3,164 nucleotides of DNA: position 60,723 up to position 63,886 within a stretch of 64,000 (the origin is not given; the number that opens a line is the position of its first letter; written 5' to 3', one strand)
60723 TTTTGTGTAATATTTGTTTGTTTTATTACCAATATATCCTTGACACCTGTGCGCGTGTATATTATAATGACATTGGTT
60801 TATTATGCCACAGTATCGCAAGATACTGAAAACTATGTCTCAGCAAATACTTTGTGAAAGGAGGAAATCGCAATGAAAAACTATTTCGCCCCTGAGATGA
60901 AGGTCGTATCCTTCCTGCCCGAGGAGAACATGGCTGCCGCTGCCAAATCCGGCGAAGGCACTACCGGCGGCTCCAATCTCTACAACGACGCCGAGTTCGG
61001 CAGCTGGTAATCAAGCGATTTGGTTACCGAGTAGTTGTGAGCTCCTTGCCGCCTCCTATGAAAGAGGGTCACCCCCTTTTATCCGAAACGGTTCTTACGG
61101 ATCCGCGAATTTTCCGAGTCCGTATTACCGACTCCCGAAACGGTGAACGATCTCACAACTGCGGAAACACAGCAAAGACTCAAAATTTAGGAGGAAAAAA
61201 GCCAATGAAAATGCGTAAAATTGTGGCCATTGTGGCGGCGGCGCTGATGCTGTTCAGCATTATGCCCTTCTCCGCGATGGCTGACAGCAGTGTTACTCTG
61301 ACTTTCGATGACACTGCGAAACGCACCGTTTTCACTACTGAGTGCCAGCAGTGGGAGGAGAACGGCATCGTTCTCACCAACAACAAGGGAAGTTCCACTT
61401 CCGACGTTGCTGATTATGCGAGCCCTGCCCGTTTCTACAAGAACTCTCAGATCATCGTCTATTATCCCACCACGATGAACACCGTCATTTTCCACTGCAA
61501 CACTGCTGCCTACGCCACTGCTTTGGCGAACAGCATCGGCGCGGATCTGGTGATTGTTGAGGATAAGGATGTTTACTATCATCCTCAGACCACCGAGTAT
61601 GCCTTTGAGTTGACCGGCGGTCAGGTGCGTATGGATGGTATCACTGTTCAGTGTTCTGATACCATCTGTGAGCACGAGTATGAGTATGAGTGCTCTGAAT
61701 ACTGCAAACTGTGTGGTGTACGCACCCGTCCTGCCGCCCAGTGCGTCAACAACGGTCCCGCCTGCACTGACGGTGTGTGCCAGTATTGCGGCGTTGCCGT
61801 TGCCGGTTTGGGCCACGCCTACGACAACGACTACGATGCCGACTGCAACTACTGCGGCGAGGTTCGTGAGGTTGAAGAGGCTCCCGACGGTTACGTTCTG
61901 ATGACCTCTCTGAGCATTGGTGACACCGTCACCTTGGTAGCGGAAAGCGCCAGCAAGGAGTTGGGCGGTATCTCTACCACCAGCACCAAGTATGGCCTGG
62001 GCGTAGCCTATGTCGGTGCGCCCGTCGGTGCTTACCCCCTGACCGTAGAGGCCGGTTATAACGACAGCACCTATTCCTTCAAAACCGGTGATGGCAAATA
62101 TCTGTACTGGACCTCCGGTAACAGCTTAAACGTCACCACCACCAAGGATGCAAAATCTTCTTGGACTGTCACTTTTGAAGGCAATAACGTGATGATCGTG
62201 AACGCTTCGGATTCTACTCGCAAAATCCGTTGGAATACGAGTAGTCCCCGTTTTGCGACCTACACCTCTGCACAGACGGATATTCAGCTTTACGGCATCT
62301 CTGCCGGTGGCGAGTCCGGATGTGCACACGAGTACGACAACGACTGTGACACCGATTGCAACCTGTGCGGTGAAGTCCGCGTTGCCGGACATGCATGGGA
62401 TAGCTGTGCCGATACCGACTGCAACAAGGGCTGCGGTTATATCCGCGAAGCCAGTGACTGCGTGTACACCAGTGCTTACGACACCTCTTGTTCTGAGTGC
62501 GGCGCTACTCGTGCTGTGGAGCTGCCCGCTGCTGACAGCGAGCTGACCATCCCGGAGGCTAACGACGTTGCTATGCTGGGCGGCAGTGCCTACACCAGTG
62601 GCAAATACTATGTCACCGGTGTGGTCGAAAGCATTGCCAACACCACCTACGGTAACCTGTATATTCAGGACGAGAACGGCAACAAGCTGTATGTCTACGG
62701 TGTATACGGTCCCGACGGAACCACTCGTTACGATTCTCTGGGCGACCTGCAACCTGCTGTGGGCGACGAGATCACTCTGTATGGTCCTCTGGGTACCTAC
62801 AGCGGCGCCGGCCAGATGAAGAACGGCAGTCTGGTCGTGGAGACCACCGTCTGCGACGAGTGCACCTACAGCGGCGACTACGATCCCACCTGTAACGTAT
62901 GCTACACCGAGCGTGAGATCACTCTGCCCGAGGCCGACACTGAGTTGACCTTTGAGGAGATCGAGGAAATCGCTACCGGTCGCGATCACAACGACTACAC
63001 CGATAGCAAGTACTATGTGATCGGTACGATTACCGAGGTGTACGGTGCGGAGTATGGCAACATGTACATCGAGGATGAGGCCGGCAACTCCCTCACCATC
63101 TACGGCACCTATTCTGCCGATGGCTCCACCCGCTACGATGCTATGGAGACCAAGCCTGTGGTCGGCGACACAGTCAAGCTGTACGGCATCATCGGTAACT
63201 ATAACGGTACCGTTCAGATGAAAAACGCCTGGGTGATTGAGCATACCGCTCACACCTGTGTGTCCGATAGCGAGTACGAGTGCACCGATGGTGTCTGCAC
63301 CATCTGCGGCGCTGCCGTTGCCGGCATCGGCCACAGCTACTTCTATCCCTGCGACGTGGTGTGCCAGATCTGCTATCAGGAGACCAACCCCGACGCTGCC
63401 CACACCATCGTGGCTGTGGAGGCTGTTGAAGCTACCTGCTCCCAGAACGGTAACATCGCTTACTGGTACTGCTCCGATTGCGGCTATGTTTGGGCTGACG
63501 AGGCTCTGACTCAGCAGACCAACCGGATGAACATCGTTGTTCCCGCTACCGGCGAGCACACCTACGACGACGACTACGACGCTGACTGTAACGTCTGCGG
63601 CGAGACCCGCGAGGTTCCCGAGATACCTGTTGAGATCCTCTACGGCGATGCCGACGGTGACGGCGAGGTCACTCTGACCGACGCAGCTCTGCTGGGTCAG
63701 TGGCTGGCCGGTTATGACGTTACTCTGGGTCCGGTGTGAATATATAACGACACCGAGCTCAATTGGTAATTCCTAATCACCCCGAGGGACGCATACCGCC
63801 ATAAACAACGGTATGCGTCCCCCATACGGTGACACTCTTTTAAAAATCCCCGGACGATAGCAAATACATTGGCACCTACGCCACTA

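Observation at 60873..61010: Second copy of the peptide module (P2), same architecture upstream of a second giant Cys-rich protein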

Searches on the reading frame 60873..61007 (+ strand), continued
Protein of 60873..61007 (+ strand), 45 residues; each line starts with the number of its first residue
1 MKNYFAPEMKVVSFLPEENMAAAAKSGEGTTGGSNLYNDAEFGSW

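Call 89: find_encoding_contigs(protein=P0072, flank=10000, max_places=1)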
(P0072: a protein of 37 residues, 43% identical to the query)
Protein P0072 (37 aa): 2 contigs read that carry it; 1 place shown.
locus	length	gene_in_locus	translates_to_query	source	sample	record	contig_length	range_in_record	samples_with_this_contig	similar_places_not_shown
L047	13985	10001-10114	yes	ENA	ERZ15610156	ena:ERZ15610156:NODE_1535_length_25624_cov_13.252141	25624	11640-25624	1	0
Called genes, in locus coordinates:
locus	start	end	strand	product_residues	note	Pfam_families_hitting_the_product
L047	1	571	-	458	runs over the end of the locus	PF00206:Lyase_1, PF10415:FumaraseC_C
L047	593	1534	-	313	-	PF00056:Ldh_1_N, PF02866:Ldh_1_C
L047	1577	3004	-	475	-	PF12838:Fer4_7, PF00037:Fer4, PF12837:Fer4_6 (weak), PF13237:Fer4_10 (weak), PF13484:Fer4_16 (weak), PF25160:LdpA_Fe-S-bd (weak), PF00037:Fer4, PF02906:Fe_hyd_lg_C, +6 more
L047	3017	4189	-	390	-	PF07228:SpoIIE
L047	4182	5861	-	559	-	PF00037:Fer4 (faint), PF12838:Fer4_7 (weak), PF13187:Fer4_9 (weak), PF13237:Fer4_10 (weak), PF14697:Fer4_21 (weak), PF02906:Fe_hyd_lg_C, PF04060:FeS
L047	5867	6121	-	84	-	PF01257:2Fe-2S_thioredx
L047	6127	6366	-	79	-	PF01257:2Fe-2S_thioredx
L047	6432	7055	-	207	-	PF06971:Put_DNA-bind_N, PF02629:CoA_binding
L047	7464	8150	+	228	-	PF02308:MgtC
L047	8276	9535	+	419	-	PF00817:IMS, PF11799:IMS_C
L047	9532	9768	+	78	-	-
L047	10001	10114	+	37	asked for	-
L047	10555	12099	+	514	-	-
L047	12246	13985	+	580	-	?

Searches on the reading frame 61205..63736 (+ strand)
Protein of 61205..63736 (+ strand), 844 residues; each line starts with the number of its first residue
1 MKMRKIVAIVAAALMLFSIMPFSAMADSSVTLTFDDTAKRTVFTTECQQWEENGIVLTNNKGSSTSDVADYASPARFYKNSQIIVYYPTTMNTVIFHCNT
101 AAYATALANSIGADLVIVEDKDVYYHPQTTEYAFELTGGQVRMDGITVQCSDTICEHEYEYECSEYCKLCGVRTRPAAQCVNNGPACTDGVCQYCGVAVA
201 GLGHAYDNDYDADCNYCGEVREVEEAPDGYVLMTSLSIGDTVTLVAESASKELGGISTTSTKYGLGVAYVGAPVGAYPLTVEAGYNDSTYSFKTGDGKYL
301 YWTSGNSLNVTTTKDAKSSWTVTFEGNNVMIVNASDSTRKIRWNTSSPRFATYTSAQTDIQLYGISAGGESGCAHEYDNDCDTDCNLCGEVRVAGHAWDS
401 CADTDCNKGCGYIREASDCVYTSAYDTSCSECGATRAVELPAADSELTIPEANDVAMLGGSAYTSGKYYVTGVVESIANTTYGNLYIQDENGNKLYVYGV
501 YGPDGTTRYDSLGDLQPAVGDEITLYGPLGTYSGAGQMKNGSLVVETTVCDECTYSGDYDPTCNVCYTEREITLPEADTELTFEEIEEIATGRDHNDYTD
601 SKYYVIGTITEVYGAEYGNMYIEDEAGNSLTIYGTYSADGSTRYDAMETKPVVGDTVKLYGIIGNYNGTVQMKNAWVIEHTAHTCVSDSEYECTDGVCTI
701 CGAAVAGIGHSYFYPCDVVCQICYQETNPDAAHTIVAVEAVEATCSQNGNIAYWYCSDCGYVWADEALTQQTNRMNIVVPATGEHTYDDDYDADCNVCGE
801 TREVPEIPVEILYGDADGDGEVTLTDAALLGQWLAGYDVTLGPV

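Call 12: search_protein_families(library=ncbifam, proteins=[window:61205-63736:+], max_evalue=1)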
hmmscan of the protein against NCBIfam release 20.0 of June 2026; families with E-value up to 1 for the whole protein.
window:61205-63736:+ (844 aa): 0 families

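Call 13: search_protein_families(library=pfam, proteins=[window:61205-63736:+], max_evalue=1)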
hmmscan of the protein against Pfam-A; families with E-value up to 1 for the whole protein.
window:61205-63736:+ (844 aa): 3 families
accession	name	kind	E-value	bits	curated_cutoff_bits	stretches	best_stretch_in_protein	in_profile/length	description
PF00389.36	2-Hacid_dh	-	0.038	14.1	24.6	1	51-256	81-103/134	D-isomer specific 2-hydroxyacid dehydrogenase, catalytic domain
PF00404.24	Dockerin_1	-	0.046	14.4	22.9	1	813-834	1-22/57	Dockerin type I domain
PF13100.11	OstA_2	-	0.12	12.5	21.2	0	653-688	62-100/158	OstA-like protein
